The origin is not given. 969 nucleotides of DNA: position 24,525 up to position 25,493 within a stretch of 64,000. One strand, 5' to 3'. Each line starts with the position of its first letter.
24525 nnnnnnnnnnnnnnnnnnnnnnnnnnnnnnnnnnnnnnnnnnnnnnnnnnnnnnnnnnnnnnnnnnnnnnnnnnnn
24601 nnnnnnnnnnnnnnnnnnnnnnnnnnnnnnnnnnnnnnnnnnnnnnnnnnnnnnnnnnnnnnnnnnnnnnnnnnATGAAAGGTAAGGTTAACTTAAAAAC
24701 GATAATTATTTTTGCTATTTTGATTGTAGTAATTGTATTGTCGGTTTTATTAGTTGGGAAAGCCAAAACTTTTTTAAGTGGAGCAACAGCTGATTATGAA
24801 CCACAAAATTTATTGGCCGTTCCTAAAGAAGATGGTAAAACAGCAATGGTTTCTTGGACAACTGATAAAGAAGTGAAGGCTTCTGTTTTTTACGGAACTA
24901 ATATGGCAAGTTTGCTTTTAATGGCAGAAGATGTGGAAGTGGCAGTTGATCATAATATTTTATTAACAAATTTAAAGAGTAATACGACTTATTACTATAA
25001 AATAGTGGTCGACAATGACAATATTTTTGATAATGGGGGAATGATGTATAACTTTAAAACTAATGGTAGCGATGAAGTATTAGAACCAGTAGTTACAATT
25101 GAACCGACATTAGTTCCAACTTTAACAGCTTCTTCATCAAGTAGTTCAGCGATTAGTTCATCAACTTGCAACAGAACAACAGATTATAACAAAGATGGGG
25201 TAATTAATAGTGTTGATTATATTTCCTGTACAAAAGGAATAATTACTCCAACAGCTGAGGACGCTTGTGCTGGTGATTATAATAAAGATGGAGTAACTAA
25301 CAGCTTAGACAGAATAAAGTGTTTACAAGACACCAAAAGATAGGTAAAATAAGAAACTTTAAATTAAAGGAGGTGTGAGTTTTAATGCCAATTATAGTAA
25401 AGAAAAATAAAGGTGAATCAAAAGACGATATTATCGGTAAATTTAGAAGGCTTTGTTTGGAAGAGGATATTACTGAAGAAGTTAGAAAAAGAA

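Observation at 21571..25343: Putative cohesin-dockerin (cellulosome-like) cell-surface docking module in a CPR-like genome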

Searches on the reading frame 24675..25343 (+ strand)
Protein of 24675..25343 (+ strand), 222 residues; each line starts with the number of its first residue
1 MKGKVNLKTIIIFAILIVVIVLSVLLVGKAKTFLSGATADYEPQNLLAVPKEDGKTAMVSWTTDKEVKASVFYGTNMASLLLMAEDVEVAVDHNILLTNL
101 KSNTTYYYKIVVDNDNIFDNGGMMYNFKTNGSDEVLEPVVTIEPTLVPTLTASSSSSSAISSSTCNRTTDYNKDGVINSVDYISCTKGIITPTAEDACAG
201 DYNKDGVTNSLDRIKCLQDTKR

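Call 3: search_protein_families(library=pfam, proteins=[window:24675-25343:+], max_evalue=1)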
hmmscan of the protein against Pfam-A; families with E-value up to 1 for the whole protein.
window:24675-25343:+ (222 aa): 6 families
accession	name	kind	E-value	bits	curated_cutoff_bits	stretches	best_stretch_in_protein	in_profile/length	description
PF16656.11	Pur_ac_phosph_N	-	2.9e-08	34.6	30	1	47-129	6-93/93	Purple acid Phosphatase, N-terminal domain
PF00404.24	Dockerin_1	-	2.4e-06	28.1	22.9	1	169-213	2-49/57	Dockerin type I domain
PF25814.1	fn3_SORL1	-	0.0056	17.1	27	1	56-111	17-70/90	SORL1-like, fn3 domain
PF21466.3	GH101_dom-5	-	0.049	13.9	27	1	60-115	13-68/145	Endo-alpha-N-acetylgalactosaminidase, domain 5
PF02412.23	TSP_3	-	0.12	12.5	25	1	196-212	10-26/36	Thrombospondin type 3 repeat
PF19873.4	DUF6346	-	0.15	12.1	25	1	8-45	3-40/145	Family of unknown function (DUF6346)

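Call 4: search_protein_families(library=ncbifam, proteins=[window:24675-25343:+], max_evalue=1)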
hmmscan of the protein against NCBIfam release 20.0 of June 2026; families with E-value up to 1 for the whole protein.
window:24675-25343:+ (222 aa): 0 families

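Call 77: find_encoding_contigs(protein=window:24675-25343:+, flank=10000, max_places=4)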
Protein window:24675-25343:+ (222 aa): 1 contig read that carries it; 1 place shown.
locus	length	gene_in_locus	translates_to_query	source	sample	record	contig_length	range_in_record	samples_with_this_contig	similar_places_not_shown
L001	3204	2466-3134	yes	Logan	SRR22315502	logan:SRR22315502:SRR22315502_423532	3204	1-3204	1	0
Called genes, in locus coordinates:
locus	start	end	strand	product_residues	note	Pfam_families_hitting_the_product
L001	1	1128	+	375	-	?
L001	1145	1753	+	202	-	-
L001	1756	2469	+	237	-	PF00963:Cohesin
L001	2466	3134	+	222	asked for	PF16656:Pur_ac_phosph_N, PF00404:Dockerin_1 (weak)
